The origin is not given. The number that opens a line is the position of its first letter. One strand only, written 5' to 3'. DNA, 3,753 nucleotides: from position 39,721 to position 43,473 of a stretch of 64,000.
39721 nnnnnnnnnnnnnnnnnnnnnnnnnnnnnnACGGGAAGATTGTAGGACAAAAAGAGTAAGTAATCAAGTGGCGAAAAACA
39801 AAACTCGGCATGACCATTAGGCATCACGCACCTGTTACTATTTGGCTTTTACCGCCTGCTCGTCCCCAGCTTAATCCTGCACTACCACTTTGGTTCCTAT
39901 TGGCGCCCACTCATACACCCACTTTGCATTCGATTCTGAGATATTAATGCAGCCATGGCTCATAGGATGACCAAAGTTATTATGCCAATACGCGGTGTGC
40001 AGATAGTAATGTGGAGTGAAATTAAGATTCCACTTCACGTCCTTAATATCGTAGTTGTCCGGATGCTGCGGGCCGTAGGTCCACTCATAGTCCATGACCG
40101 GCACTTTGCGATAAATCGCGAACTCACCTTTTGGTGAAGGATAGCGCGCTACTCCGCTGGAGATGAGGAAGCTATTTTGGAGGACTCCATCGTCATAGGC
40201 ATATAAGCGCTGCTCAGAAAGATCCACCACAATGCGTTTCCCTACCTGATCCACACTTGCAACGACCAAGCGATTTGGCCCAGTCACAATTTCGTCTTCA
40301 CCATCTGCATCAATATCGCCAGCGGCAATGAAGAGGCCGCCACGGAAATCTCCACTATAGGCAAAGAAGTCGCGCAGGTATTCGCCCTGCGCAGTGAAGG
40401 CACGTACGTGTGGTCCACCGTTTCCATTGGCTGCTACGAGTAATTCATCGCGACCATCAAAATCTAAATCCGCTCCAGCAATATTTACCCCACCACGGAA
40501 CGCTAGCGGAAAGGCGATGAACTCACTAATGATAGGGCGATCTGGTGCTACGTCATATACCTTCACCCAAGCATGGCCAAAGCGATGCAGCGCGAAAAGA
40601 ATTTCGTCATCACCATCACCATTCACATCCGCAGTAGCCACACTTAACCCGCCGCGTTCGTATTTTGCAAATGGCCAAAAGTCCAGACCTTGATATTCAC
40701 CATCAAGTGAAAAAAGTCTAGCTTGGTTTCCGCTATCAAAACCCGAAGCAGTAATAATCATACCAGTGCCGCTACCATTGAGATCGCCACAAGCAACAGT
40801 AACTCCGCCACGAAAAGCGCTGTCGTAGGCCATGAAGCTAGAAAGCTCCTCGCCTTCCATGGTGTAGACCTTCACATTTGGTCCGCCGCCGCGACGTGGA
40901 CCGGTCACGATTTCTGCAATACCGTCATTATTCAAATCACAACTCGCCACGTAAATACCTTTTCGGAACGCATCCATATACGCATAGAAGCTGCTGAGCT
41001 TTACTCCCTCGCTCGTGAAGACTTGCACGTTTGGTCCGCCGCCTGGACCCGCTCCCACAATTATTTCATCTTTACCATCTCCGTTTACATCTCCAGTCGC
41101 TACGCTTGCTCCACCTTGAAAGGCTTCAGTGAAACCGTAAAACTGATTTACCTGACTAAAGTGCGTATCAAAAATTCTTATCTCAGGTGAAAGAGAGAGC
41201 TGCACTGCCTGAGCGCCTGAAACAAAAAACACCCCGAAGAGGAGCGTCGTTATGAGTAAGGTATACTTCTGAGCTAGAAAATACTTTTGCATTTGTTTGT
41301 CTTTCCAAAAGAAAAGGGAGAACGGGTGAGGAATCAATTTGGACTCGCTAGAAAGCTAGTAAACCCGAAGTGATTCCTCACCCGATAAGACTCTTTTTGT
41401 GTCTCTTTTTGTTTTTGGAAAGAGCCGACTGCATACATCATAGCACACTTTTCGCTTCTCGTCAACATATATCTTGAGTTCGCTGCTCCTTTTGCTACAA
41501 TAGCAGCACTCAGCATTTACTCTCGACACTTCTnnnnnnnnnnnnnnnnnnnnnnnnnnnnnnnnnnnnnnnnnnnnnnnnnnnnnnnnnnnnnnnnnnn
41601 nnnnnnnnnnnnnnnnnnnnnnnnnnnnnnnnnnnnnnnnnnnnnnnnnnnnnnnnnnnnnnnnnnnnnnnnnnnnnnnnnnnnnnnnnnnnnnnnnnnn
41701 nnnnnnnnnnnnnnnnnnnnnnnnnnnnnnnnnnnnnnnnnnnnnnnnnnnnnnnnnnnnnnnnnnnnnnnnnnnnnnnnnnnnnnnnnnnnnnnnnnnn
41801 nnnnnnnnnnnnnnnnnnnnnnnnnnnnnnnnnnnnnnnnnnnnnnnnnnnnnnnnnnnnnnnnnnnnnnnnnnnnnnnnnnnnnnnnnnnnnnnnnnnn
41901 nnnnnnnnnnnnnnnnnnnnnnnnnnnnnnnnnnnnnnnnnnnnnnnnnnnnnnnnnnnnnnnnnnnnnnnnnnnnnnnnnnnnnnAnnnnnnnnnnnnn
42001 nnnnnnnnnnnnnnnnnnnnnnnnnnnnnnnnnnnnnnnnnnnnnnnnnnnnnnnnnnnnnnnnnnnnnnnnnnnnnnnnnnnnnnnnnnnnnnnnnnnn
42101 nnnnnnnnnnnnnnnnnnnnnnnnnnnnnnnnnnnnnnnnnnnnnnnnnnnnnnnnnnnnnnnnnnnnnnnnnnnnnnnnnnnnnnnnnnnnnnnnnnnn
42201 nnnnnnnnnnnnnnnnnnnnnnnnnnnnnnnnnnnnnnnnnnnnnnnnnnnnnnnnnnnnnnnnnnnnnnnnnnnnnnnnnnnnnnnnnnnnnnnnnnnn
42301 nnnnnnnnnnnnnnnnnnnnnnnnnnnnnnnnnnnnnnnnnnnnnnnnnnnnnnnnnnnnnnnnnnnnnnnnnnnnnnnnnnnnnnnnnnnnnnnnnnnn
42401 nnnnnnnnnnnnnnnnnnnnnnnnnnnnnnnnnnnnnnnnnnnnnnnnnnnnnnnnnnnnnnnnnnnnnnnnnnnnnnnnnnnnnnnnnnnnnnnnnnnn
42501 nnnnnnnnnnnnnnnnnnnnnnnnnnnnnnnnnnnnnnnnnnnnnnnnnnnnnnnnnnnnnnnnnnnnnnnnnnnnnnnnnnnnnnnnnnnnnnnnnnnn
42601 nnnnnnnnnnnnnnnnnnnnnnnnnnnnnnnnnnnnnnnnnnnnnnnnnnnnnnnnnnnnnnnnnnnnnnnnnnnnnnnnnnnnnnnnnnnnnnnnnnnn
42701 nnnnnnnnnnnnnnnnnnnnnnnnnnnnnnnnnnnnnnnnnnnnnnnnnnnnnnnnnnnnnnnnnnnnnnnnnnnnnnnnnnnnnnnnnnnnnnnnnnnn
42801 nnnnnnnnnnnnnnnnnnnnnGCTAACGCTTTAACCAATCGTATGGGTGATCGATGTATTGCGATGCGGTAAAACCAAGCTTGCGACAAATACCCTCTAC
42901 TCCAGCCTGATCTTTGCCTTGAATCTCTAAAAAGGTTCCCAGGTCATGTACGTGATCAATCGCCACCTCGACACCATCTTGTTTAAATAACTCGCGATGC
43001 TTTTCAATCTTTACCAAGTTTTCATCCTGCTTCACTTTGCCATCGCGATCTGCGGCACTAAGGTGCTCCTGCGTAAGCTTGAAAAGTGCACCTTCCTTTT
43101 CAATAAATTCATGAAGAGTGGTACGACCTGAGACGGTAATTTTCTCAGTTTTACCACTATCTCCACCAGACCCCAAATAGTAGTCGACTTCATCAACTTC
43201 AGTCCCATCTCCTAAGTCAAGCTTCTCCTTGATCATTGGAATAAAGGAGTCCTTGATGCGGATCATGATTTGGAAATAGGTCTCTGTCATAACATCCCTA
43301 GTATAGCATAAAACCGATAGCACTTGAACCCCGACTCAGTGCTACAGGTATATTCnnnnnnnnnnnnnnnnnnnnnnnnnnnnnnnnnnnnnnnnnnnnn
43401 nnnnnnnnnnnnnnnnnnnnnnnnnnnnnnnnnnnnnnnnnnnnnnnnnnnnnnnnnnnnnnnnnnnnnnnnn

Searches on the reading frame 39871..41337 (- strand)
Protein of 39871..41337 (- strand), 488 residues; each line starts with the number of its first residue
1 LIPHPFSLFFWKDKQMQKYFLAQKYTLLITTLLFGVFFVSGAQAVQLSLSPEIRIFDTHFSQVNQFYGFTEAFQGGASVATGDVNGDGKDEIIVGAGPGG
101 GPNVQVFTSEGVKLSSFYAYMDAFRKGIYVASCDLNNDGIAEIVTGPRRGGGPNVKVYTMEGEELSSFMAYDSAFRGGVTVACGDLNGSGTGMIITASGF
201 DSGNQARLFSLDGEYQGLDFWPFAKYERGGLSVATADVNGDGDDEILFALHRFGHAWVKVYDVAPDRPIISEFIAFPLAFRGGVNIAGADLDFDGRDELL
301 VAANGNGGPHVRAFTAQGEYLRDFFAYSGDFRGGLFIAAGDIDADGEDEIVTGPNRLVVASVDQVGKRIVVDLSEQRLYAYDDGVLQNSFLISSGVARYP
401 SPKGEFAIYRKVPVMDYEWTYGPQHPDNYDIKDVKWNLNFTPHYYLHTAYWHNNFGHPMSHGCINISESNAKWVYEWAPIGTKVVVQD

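Call 6: search_protein_families(library=pfam, proteins=[window:39871-41337:-], max_evalue=0.01)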
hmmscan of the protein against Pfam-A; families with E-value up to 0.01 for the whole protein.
window:39871-41337:- (488 aa): 5 families
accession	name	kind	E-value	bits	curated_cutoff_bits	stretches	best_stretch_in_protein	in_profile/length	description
PF03734.19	YkuD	-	3e-24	86.7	23.4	1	367-486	2-146/146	L,D-transpeptidase catalytic domain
PF13517.12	FG-GAP_3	-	1.8e-19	70.5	26.9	4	290-351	1-60/61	FG-GAP-like repeat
PF01839.29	FG-GAP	-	5.4e-19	68.1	22.1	2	76-100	2-26/37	FG-GAP repeat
PF21348.3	RGL11_C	-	1e-05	25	27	0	72-96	231-255/490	Rhamnogalacturonan lyase family 11, C-terminal domain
PF25292.1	Beta-prop_CGLA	-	0.0052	16.7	26.8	0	286-320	34-65/316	Lambda-carrageenase beta-propeller domain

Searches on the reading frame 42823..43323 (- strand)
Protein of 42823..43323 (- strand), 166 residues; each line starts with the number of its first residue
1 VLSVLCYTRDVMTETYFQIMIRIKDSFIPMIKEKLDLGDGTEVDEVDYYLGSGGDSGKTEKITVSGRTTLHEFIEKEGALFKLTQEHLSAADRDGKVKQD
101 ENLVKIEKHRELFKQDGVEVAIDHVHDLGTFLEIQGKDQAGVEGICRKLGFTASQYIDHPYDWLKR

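Call 26: search_protein_families(library=pfam, proteins=[window:42823-43323:-], max_evalue=0.001)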
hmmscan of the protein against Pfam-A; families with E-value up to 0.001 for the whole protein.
window:42823-43323:- (166 aa): 1 family
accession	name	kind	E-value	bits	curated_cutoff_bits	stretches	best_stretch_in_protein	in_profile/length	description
PF01928.26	CYTH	-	0.00038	20.8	23.2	1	69-140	88-149/179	CYTH domain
